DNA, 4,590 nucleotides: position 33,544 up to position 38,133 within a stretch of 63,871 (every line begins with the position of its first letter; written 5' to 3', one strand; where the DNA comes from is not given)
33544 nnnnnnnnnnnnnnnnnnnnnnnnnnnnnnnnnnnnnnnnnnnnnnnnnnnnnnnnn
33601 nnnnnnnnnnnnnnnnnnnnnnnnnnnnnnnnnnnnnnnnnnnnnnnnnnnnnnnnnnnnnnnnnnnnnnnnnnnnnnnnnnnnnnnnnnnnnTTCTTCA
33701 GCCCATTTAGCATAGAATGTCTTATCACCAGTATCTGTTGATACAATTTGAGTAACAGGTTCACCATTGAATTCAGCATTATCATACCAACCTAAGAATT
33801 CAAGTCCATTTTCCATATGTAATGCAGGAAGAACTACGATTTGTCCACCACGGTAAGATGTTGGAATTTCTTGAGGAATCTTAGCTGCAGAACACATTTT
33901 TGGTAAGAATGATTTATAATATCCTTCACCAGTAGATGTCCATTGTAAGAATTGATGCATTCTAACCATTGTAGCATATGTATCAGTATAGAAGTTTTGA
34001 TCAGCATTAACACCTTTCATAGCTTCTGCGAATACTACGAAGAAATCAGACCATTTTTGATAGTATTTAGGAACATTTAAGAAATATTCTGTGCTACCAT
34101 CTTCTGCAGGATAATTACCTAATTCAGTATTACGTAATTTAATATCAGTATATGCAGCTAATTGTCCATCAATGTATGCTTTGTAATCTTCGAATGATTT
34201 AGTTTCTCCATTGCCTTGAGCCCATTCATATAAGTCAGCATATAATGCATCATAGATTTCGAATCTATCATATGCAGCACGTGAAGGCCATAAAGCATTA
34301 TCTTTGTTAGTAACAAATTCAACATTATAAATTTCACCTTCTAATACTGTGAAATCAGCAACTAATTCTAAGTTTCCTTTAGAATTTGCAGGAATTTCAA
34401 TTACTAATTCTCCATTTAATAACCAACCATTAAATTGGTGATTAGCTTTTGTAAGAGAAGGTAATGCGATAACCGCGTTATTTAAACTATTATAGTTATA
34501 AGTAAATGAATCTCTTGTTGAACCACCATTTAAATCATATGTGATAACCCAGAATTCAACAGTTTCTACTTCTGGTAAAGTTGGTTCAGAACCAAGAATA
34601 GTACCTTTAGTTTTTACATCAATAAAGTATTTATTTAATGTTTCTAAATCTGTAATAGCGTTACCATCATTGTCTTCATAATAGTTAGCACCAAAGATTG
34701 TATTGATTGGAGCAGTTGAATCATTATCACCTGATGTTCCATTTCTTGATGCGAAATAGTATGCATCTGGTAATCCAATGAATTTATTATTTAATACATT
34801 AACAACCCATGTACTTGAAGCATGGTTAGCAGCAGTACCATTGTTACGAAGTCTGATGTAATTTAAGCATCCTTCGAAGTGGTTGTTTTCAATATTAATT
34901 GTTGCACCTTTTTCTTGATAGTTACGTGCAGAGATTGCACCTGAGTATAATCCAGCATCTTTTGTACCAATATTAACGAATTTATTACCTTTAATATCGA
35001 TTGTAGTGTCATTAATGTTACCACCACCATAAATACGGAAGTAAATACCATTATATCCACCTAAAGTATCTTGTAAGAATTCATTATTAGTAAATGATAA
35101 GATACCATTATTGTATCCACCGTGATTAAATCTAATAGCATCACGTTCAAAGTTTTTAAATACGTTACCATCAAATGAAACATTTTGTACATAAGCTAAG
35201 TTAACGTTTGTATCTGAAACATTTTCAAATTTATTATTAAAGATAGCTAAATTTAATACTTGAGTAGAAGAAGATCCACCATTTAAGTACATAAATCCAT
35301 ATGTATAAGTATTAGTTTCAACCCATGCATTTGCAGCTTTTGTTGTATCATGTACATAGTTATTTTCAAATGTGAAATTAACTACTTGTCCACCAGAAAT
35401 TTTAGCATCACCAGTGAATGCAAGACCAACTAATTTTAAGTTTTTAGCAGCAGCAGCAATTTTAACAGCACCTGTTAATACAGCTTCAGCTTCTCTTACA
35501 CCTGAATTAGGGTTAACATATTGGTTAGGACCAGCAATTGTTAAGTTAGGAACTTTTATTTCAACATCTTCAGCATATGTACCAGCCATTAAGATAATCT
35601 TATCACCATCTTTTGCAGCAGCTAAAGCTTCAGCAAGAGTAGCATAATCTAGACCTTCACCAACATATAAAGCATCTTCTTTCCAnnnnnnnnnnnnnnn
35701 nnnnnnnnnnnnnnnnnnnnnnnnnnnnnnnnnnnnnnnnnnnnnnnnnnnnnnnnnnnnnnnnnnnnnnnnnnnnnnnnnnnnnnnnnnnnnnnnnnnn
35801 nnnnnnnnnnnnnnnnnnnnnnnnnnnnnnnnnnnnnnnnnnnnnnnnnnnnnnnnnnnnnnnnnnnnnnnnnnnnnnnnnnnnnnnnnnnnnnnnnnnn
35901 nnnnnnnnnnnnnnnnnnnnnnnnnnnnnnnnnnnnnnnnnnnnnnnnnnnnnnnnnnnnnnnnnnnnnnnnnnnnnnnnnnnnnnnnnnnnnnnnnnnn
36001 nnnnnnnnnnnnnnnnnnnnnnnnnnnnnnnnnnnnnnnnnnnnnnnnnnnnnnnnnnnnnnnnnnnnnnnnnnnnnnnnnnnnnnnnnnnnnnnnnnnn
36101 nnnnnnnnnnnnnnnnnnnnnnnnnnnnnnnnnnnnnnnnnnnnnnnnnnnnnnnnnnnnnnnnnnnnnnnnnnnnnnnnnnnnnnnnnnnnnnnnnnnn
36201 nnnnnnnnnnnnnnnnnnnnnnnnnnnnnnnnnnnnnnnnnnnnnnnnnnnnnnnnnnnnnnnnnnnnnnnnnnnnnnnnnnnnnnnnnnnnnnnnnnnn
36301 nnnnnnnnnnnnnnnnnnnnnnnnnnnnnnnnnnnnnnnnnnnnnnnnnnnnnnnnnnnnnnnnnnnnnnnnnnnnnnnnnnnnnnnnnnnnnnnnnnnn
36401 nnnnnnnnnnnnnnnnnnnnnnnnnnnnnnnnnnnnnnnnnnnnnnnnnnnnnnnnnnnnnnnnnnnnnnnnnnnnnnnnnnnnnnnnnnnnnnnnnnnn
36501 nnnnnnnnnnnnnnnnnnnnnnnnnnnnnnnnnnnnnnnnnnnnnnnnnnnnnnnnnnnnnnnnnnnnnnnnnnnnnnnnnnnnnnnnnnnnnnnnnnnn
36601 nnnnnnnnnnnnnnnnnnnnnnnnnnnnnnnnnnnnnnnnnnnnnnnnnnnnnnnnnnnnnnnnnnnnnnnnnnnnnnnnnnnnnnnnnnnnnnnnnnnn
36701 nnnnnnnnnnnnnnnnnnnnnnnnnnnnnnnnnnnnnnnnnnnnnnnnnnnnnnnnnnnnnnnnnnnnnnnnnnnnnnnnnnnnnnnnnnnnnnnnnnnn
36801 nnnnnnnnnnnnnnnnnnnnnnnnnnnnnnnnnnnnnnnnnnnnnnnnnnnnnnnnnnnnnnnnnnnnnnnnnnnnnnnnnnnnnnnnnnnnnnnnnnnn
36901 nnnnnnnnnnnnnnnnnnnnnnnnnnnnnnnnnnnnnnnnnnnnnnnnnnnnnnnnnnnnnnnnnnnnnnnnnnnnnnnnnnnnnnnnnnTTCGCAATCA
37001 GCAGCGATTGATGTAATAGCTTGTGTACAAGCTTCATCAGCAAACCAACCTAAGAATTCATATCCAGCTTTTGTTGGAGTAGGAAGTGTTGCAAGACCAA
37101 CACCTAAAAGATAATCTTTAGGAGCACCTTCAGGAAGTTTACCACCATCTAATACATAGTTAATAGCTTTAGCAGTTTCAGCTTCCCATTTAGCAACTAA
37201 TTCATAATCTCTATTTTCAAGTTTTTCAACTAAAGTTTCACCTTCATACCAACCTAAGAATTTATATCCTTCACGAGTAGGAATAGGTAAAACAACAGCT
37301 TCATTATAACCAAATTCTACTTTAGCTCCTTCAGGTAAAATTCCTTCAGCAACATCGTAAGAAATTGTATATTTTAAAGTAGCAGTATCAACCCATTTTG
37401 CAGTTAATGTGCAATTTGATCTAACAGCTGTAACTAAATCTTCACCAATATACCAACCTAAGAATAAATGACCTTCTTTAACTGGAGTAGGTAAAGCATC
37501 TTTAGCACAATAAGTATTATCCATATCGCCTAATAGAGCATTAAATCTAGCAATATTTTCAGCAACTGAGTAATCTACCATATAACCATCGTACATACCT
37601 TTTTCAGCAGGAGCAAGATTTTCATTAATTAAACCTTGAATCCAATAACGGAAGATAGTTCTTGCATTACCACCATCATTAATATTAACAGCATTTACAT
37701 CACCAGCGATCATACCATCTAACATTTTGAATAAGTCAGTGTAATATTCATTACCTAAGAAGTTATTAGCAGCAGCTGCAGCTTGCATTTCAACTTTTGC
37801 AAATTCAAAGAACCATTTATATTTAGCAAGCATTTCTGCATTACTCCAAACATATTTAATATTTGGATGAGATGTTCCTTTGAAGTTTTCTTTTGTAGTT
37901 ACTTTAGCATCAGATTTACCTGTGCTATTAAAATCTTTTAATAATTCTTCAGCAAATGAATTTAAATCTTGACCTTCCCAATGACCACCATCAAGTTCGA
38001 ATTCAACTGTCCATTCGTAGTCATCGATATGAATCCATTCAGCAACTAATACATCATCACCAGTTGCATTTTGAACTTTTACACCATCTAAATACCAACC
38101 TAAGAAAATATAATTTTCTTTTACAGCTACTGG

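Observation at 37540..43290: An unrecognised helical module of about 120-140 aa is nested inside Listeria-Bacteroides repeats nine times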

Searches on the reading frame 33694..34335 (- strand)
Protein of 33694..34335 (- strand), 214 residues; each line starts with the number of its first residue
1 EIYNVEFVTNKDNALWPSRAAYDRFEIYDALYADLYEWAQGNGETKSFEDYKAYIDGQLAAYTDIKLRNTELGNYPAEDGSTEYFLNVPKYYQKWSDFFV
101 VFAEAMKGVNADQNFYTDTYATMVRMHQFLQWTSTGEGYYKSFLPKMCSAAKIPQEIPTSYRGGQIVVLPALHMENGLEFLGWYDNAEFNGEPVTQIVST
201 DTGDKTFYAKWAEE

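Call 52: predict_structure(alignment_id=A4)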
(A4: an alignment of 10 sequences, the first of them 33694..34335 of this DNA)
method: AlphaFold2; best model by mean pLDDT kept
length: 214 residues; sequences in the alignment: 10
mean_pLDDT: 91.8   pTM: 0.80
mean pLDDT of the five models: 91.8, 91.2, 91.1, 90.5, 90.1
residues with pLDDT >= 90: 164; 70-90: 47; 50-70: 3; < 50: 0
segments of 3 or more residues with pLDDT < 50: none
pLDDT, mean of each block of 10 residues (from residue 1): 93 86 95 97 96 96 95 86 92 93 92 93 93 76 93 92 93 85 95 94 95 84
secondary structure, 60 per line:
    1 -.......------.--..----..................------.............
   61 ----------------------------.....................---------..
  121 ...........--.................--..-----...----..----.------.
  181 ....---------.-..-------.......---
elements in order: E2-8 H24-41 H48-60 H89-109 H119-131 H134-150 E160-162 E180-184 E205-211

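Call 54: fold_search(model_id=the predicted structure, library=pdb)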
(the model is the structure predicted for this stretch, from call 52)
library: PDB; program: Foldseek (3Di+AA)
matches with E <= 10: 62; with E <= 0.001: 0
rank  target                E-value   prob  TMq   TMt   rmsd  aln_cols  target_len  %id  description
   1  2y5p_C                1.2e-01  0.94  0.22  0.57   3.0        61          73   24  B-repeat of Listeria monocytogenes InlB (internalin B) (released 2011-02-23)
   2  7nms                  4.3e-01  0.69  0.22  0.14   3.9        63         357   24  InlB392_T332E: T332E variant of Listeria monocytogenes InlB (internalin B) residues 36-392 (released 2022-01-26)
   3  7pv9_A                5.9e-01  0.66  0.22  0.14   2.9        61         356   24  Listeria monocytogene InlB (internalin B) residues 36-392 (internalin domain and B-repeat) (released 2022-01-26)
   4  2y5p_D                5.9e-01  0.54  0.21  0.52   4.0        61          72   26  B-repeat of Listeria monocytogenes InlB (internalin B) (released 2011-02-23)
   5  2y5p_A                6.3e-01  0.60  0.22  0.56   3.1        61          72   24  B-repeat of Listeria monocytogenes InlB (internalin B) (released 2011-02-23)
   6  9qr4_C                8.6e-01  0.28  0.19  0.12   4.1        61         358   24  InlB392_T336Y: T336Y variant of Listeria monocytogenes InlB (internalin B) residues 36-392 (released 2025-12-03)
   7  9qr4_A                9.2e-01  0.38  0.20  0.13   4.0        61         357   28  InlB392_T336Y: T336Y variant of Listeria monocytogenes InlB (internalin B) residues 36-392 (released 2025-12-03)
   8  9qr5                  1.0e+00  0.30  0.20  0.13   5.4        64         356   30  InlB392_V333E: V333E variant of Listeria monocytogenes InlB (internalin B) residues 36-392 (released 2025-11-26)
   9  6wkh_B                2.4e+00  0.03  0.13  0.11  14.8       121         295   11  Crystal structure of pentalenene synthase mutant F76W complexed with 12,13-difluorofarnesyl diphosphate (released 2020-08-26)
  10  7s4a_C                2.4e+00  0.02  0.14  0.16  16.4       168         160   12  MRG15 complex with PALB2 peptide (released 2022-05-04)
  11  2x0c                  2.8e+00  0.02  0.13  0.10  15.2       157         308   13  Crystal Structure of the R7R8 domains of Talin (released 2010-07-07)
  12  9bne_A                3.0e+00  0.06  0.17  0.07   8.5        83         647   12  SARS-CoV-2 spike HexaPro protein in complex with T3A trimeric antagonist (released 2025-08-27)
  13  6hcl_A                3.6e+00  0.01  0.12  0.10  16.4       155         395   12  Crystal structure of a MFS transporter with Ligand at 2.69 Angstroem resolution (released 2019-07-03)
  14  5gn1_D                3.9e+00  0.02  0.17  0.13  13.1       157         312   11  Crystal structure of the C-terminal part of Fun30 ATPase domain (released 2017-01-11)
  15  6wke_A                4.4e+00  0.01  0.13  0.11  16.2       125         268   14  Crystal structure of pentalenene synthase mutant F76Y (released 2020-08-26)
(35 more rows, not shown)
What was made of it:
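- Closest known: InlB B-repeat / Listeria-Bacteroides repeat. Same: The modelled beta halves superpose on 2y5p (call 54).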

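Call 90: search_protein_families(library=pfam, alignment_id=A4, max_evalue=1)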
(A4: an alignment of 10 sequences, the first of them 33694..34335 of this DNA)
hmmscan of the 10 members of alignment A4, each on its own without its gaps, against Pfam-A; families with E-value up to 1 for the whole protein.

A. member 1, window:33694-34335:- (214 aa): 2 families
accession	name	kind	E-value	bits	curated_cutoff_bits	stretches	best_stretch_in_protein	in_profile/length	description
PF09479.16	Flg_new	-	1.9e-08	34.7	27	1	157-210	12-65/65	Listeria-Bacteroides repeat domain (List_Bact_rpt)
PF24125.1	Cds6_C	-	0.032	15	27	1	21-93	14-84/111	Cds6 C-terminal NTF2-like domain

B. families by the number of members that match (of 10 scanned): 7 families
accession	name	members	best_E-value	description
PF09479.16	Flg_new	9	1e-09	Listeria-Bacteroides repeat domain (List_Bact_rpt)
PF24125.1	Cds6_C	1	0.032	Cds6 C-terminal NTF2-like domain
PF05907.18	CXXC_Zn-b_euk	1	0.04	CXXC motif containing zinc binding protein, eukaryotic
PF10622.14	Ehbp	1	0.06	Energy-converting hydrogenase B subunit P (EhbP)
PF17625.7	DUF5509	1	0.11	Family of unknown function (DUF5509)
PF19209.5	CoV_S1_C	1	0.14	Coronavirus spike glycoprotein S1, C-terminal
PF04267.17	SoxD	1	0.15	Sarcosine oxidase, delta subunit family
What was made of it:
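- On Flg_new / Listeria-Bacteroides repeat (host repeat): Unit 9 matches profile positions 12-65 after the insert (call 90).
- On Any curated protein family (Pfam-A, NCBIfam, PHROGs) for the helical insert: The DUF6055 hit to insert 9 did not recur (call 90).
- The Pfam Flg_new profile resumes at position 12 after the insert (call 90).
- Tried and rejected: They do not recur in the subtype-C family (call 90).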

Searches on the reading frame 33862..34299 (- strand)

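Call 8: search_protein_families(library=pfam, proteins=[window:33862-34299:-], max_evalue=10)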
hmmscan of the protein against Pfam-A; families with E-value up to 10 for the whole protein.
seq(146 aa): 2 families
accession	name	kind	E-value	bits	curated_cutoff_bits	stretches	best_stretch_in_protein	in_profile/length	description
PF19527.4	DUF6055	-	0.0022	17.5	27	1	58-129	44-113/417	Family of unknown function (DUF6055)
PF24125.1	Cds6_C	-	0.016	15.9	27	1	10-81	15-84/111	Cds6 C-terminal NTF2-like domain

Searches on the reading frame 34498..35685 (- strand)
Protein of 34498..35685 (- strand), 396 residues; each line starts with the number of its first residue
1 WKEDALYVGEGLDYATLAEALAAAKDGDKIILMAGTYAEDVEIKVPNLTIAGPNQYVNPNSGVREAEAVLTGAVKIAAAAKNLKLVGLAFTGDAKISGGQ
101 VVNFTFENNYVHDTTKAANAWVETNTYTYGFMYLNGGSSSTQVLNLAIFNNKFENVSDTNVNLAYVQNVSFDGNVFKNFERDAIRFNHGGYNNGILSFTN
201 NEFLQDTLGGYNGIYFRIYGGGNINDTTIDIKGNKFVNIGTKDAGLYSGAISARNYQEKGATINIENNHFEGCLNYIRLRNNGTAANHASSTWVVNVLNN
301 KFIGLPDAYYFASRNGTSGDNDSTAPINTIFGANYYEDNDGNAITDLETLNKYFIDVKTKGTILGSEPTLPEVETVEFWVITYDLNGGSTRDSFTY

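Call 88: search_solved_structures(query=window:34498-35685:-, max_evalue=1)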
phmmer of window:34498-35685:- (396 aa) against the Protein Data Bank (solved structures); distinct sequences matched with E-value up to 1: 1.
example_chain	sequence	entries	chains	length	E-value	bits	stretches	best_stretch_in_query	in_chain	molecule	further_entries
1xg2_A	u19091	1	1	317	0.017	17.2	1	13-63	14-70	Pectinesterase 1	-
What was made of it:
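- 34498..35685 (-): Beta-helix-like region 2 (aa 2880-3275). Weak PDB sequence hit to pectinesterase 1xg2 (E 0.017, call 88).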

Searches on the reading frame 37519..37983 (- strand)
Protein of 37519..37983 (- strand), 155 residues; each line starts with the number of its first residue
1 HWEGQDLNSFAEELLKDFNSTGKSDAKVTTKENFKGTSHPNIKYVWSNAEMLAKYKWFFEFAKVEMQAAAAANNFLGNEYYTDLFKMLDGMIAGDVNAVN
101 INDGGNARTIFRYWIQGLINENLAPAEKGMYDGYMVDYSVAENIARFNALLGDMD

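Call 8: search_protein_families(library=pfam, proteins=[window:37519-37983:-], max_evalue=10)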
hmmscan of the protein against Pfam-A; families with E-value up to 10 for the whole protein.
seq(155 aa): 0 families

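Call 39: find_related_loci(query=A3, collection=genome_contigs, flank=4000)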
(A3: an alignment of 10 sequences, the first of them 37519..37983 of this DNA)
Query A3 (155 aa) in genome_contigs; peptide patterns used: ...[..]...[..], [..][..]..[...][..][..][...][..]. (x = any residue, [..] = any of these).
45 stretches matched a pattern; 3 encode a relative of the query (tblastn E <= 1e-3); 2 distinct loci.
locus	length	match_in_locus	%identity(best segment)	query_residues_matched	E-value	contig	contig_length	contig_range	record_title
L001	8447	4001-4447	60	3-153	4e-54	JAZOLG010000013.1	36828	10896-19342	MAG: Bacilli bacterium isolate T1900045656_YK20190350.MAGScoT_cleanbin_000009 SGB_8238_k141_1327000, whole genome shotgu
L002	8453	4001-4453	49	2-155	7e-46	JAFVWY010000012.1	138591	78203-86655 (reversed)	MAG: Bacilli bacterium isolate RGIG5470 Sheep_Colon-5__c210964, whole genome shotgun sequence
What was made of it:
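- Tried and rejected: The narrower subtype-B alignment found only two MAG loci (call 39), which underestimates the distribution.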

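Call 89: find_related_loci(query=A3, collection=viral_contigs, flank=3000)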
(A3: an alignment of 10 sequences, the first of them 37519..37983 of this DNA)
Query A3 (155 aa) in viral_contigs; peptide patterns used: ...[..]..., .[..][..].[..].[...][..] (x = any residue, [..] = any of these).
133 stretches matched a pattern, but none encodes a relative of the query by tblastn (E <= 1e-3).
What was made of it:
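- Tried and rejected: No relative was found (call 89).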
